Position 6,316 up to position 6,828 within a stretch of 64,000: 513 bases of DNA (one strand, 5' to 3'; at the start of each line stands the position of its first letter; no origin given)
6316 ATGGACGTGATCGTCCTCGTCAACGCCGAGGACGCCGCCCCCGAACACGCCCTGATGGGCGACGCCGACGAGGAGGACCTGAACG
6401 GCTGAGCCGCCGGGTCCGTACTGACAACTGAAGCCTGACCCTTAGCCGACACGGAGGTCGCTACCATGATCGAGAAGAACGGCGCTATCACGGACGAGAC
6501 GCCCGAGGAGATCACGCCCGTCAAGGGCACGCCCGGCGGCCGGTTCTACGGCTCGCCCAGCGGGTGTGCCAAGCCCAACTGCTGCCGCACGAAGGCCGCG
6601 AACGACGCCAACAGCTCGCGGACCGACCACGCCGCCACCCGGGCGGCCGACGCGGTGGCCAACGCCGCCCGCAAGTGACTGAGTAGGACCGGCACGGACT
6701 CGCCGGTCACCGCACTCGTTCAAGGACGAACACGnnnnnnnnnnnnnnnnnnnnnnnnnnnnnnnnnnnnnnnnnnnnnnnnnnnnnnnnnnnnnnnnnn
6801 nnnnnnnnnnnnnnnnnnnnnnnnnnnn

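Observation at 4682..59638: Twelve same-orientation copies of an AT-rich palindromic box (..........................) punctuate the gene array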

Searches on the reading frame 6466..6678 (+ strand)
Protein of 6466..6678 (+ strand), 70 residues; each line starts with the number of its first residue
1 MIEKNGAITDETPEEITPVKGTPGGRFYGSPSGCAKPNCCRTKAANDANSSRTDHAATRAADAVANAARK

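Call 72: search_protein_families(library=pfam, max_evalue=0.01, proteins=[window:6466-6678:+])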
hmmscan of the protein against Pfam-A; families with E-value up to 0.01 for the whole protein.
window:6466-6678:+ (70 aa): 0 families
